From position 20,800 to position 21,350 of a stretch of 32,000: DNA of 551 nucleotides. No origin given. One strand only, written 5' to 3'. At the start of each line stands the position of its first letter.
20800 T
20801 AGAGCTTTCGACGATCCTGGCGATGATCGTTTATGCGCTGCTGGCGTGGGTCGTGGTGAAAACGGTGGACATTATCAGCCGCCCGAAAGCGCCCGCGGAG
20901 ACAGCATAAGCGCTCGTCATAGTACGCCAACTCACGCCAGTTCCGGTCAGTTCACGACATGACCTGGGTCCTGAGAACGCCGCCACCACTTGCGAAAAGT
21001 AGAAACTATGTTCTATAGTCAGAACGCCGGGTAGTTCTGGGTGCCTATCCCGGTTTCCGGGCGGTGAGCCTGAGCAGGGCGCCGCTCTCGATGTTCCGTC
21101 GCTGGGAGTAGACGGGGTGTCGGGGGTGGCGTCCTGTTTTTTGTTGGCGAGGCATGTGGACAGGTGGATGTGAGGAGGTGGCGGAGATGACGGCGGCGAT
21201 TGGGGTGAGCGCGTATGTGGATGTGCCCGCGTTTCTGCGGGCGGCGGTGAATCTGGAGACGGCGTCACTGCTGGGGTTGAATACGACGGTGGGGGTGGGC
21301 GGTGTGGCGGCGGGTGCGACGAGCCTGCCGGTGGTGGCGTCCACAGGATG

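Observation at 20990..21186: Cassette copy B upstream of the gp6-like connector gene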

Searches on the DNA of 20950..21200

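Call 29: search_rna_families(source=window, start=20950, end=21200, threshold=evalue, max_evalue=10, show_alignments=3)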
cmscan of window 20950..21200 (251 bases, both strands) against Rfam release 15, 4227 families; matches with E-value up to 10: 5.
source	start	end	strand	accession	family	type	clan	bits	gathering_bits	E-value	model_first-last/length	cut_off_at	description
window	21082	21129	+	RF03837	mir-3138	Gene; miRNA;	-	17.8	90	1.8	1-82/82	no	mir-3138 microRNA precursor family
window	21072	21139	+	RF00639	mir-515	Gene; miRNA;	CL00096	16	68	1.7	1-87/87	no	mir-515 microRNA precursor family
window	21068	21144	+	RF00236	ctRNA_pGA1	Gene; antisense;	-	12.5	45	5.2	1-79/79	no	ctRNA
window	21084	21142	+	RF01394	isrK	Gene; sRNA;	-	11.4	50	3.5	1-77/77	no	isrK Hfq binding RNA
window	21164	21200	+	RF01124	sR36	Gene; snRNA; snoRNA; CD-box;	-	10.5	55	2.3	1-35/55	3'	Small nucleolar RNA sR36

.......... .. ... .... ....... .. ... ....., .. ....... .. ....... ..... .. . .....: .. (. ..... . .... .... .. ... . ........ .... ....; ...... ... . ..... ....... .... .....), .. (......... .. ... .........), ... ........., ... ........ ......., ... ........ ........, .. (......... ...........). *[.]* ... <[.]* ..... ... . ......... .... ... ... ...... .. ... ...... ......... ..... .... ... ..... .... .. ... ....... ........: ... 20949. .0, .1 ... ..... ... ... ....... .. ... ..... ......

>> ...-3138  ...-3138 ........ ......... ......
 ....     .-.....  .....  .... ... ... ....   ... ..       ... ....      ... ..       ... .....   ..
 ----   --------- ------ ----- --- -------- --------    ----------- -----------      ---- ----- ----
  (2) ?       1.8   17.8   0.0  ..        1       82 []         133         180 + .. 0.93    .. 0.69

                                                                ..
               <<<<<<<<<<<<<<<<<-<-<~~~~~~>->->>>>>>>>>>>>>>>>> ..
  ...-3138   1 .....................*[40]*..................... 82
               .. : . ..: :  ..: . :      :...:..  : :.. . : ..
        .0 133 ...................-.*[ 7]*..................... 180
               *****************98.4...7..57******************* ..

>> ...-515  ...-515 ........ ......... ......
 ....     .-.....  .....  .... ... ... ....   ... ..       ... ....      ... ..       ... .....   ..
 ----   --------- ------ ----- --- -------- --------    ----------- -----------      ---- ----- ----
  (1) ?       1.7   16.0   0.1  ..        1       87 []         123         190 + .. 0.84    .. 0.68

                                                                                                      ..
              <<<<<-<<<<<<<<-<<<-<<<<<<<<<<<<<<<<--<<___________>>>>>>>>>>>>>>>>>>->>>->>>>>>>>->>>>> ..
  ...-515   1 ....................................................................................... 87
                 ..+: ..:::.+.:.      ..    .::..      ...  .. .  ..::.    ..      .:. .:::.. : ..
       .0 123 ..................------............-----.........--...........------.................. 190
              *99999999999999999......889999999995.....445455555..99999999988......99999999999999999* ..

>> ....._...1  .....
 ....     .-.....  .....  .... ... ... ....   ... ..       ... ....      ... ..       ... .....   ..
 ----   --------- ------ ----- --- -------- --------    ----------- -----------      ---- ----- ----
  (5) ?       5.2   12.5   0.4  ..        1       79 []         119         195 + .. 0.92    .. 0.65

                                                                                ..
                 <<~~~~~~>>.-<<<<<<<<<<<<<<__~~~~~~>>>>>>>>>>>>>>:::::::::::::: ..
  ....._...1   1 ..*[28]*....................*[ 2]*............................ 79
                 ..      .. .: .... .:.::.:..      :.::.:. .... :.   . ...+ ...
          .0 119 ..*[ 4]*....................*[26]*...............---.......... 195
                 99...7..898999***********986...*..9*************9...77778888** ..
